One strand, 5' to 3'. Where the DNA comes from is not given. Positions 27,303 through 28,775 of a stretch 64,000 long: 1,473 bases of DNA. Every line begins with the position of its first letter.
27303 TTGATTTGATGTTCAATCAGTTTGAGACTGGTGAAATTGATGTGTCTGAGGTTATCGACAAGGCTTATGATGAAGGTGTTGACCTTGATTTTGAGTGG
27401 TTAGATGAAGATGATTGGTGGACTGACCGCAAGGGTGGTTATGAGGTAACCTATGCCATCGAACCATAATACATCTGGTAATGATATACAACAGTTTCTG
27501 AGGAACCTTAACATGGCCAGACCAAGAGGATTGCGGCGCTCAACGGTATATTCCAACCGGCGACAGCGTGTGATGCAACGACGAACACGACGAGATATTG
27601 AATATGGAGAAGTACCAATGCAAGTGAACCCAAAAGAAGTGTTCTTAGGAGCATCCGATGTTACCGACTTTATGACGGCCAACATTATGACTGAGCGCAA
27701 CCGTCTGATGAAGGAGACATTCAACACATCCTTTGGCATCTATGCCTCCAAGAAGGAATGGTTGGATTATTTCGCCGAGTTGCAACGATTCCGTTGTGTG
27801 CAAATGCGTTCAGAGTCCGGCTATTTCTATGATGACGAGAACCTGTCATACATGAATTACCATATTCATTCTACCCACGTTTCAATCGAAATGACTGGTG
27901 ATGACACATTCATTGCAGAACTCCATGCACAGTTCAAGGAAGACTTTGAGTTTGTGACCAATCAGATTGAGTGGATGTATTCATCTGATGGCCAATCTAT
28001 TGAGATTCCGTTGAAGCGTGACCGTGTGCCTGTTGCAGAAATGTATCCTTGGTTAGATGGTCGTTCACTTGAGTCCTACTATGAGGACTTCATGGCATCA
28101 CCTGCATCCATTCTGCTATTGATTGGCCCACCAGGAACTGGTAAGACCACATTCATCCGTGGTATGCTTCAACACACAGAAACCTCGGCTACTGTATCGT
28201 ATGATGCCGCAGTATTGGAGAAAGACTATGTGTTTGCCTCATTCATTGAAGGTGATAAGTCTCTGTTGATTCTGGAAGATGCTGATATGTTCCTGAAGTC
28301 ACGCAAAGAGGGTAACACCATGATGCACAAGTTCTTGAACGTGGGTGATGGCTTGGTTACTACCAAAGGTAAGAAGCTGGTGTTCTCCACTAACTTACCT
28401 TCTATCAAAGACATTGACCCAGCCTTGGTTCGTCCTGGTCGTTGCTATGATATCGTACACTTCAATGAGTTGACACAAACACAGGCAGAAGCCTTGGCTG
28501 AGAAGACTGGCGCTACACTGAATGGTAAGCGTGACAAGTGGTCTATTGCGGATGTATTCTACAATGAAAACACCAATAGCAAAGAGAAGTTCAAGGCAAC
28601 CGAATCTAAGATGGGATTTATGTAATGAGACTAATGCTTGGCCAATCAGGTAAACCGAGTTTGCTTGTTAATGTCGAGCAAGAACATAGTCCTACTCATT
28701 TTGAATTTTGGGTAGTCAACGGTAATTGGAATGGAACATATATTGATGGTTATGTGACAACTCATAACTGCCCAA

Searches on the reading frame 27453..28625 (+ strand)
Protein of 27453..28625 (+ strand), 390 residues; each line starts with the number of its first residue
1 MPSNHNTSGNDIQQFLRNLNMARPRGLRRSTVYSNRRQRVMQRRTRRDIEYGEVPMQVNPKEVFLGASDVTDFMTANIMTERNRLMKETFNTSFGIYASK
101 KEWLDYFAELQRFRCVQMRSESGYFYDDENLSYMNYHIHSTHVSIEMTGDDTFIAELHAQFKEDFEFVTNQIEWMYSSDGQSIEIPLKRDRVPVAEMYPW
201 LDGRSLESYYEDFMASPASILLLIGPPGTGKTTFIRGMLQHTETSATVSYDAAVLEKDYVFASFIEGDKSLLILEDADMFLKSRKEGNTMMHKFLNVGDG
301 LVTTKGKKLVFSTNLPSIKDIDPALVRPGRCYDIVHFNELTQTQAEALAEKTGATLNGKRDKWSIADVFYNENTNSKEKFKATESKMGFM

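Call 12: search_protein_families(library=pfam, proteins=[window:27453-28625:+])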
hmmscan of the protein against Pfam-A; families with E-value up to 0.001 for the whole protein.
window:27453-28625:+ (390 aa): 8 families
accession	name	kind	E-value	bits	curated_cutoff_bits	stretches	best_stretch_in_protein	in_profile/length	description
PF00004.35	AAA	-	1.9e-10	41.7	21.2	1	221-337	1-129/131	ATPase family associated with various cellular activities (AAA)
PF13245.12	AAA_19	-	8.2e-05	23.2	25.1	1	214-248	7-41/134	AAA domain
PF13671.12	AAA_33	-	0.00013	22.7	27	0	221-260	2-33/143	AAA domain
PF13401.12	AAA_22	-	0.00028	21.6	27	0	217-252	4-41/130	AAA domain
PF13191.12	AAA_16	-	0.00034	21.6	32.6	1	206-251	12-58/167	AAA ATPase domain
PF13086.12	AAA_11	-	0.00037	20.8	27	1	217-243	16-42/257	AAA domain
PF13604.12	AAA_30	-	0.00064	20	27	0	210-245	10-45/191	AAA domain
PF03029.23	ATP_bind_1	-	0.00064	20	27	0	224-260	2-42/240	Conserved hypothetical ATP binding protein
